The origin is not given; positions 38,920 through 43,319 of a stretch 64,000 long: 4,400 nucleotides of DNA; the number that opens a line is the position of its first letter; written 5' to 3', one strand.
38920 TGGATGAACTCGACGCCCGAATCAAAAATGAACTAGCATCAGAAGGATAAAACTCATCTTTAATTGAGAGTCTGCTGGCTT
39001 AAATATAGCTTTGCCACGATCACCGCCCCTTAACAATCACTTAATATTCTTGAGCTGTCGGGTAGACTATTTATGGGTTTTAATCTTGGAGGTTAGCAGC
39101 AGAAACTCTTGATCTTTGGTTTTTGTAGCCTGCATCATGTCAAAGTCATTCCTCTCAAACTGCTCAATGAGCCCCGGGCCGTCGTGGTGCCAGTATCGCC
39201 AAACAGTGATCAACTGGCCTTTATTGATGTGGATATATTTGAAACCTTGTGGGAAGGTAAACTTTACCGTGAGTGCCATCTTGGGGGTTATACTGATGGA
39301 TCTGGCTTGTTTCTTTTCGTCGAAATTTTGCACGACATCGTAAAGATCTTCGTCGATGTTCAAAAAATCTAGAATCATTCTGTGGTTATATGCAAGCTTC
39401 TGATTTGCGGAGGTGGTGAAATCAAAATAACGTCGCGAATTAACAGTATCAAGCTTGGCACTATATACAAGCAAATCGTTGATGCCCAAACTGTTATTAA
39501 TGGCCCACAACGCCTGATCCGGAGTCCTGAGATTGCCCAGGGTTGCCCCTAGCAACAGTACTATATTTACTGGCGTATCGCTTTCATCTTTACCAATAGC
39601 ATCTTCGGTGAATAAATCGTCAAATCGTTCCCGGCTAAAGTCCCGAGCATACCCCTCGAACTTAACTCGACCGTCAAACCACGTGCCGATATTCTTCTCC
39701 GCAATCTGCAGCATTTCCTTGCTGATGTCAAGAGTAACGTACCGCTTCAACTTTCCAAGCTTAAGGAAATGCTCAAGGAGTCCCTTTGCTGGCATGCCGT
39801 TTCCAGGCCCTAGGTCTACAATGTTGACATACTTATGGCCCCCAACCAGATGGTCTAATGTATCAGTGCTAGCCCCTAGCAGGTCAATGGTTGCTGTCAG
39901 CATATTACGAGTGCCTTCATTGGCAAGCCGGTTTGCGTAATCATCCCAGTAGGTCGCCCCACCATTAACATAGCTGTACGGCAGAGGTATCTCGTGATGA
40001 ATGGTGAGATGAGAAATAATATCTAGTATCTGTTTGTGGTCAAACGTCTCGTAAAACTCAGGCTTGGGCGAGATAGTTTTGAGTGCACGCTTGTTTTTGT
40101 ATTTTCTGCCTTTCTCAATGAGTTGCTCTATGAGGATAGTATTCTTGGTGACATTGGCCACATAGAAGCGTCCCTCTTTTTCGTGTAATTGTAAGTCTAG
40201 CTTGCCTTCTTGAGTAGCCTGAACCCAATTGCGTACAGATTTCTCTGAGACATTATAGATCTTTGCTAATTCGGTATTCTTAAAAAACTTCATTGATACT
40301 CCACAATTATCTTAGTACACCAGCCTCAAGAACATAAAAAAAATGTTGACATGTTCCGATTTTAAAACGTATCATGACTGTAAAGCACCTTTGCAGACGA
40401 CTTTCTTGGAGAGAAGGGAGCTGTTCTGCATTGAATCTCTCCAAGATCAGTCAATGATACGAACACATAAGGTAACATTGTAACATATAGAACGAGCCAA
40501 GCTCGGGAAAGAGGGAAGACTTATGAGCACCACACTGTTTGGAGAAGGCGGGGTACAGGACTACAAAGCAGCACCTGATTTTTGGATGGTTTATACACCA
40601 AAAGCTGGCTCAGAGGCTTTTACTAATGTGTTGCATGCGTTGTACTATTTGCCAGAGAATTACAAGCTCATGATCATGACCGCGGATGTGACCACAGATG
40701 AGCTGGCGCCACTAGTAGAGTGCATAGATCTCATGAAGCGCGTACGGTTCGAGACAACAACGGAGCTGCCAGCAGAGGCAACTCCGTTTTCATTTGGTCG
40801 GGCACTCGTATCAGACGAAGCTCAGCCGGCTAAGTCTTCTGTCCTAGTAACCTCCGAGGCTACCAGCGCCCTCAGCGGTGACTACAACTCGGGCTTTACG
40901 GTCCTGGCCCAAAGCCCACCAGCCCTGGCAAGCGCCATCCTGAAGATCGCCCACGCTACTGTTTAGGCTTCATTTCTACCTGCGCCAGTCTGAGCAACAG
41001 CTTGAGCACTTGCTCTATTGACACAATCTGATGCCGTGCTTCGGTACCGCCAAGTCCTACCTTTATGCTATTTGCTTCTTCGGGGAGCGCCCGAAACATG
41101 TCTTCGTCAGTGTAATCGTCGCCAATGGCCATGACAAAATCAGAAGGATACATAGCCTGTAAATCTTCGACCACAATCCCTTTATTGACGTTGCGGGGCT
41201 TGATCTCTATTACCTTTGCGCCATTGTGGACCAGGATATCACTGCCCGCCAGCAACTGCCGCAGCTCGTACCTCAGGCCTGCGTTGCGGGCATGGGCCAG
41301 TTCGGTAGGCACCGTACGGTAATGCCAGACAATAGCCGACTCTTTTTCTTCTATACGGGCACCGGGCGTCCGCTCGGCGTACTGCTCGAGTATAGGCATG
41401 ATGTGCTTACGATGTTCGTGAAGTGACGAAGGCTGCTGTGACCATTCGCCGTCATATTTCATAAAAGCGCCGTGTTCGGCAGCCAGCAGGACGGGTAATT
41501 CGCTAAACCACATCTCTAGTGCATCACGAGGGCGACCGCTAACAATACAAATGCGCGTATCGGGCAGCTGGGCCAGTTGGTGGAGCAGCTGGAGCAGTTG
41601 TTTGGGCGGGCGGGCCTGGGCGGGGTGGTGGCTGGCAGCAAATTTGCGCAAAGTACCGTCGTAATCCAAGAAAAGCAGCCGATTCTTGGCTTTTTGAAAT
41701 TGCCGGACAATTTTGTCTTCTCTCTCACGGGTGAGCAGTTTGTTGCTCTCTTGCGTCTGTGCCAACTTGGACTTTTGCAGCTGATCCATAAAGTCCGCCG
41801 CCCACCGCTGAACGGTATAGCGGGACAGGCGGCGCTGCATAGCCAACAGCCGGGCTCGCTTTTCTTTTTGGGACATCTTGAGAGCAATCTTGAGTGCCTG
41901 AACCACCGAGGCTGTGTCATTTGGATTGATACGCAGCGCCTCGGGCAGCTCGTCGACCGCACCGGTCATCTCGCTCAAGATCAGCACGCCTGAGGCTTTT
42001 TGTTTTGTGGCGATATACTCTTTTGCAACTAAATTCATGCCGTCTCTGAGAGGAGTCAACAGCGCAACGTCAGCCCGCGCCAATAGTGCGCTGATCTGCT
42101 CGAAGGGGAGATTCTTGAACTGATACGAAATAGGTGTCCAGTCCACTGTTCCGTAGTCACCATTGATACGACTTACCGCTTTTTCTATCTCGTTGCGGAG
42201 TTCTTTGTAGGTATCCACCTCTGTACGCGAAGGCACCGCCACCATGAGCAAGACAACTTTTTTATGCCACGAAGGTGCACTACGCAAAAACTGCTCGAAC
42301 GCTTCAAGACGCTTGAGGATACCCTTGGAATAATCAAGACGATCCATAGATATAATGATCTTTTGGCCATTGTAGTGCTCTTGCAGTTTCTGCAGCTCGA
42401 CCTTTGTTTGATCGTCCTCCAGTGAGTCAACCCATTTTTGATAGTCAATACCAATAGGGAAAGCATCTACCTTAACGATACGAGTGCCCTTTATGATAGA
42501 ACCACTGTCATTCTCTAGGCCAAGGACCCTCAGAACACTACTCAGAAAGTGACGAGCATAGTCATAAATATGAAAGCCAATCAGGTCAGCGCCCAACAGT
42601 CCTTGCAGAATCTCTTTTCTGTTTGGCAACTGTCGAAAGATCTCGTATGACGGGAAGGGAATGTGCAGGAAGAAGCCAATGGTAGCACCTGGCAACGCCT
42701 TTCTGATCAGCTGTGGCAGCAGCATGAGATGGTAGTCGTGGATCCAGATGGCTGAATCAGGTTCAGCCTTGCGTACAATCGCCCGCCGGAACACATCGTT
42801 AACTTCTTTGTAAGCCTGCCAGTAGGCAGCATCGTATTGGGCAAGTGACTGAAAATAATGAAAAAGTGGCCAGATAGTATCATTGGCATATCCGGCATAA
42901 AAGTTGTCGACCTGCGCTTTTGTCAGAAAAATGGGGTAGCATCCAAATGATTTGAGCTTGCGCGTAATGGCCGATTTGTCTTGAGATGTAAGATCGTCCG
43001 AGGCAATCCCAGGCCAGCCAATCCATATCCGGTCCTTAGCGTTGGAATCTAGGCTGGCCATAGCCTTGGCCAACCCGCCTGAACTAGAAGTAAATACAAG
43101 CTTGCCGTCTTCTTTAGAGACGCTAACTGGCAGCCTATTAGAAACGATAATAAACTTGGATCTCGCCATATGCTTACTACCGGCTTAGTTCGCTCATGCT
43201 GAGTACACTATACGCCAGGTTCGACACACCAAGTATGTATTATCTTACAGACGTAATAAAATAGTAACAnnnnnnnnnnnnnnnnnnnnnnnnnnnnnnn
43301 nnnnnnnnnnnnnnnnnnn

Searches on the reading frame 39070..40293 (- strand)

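Call 20: search_protein_families(library=pfam, proteins=[window:39070-40293:-], max_evalue=0.001)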
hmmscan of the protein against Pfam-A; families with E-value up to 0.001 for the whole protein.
window:39070-40293:- (408 aa): 3 families
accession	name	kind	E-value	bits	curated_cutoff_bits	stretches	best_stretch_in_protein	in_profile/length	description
PF10017.15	Methyltransf_33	-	1.7e-13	50.7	23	1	136-399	46-299/304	Histidine-specific methyltransferase, SAM-dependent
PF13847.12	Methyltransf_31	-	0.00024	21.2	27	0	155-226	4-77/145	Methyltransferase domain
PF13649.12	Methyltransf_25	-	0.0008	20.5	27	0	158-204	1-43/97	Methyltransferase domain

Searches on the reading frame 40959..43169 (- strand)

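Call 20: search_protein_families(library=pfam, proteins=[window:40959-43169:-], max_evalue=0.001)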
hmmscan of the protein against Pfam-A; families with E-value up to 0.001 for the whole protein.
window:40959-43169:- (737 aa): 4 families
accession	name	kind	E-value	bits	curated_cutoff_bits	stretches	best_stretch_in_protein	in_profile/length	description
PF00982.27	Glyco_transf_20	-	4.3e-159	530.7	32.5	1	5-465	2-472/473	Glycosyltransferase family 20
PF02358.22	Trehalose_PPase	-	2.4e-47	161.5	27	1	500-699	1-207/235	Trehalose-phosphatase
PF08282.18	Hydrolase_3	-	1.7e-08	35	20.9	1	633-694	158-221/255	haloacid dehalogenase-like hydrolase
PF00534.26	Glycos_transf_1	-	0.00059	19.9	26.4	0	263-310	9-53/172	Glycosyl transferases group 1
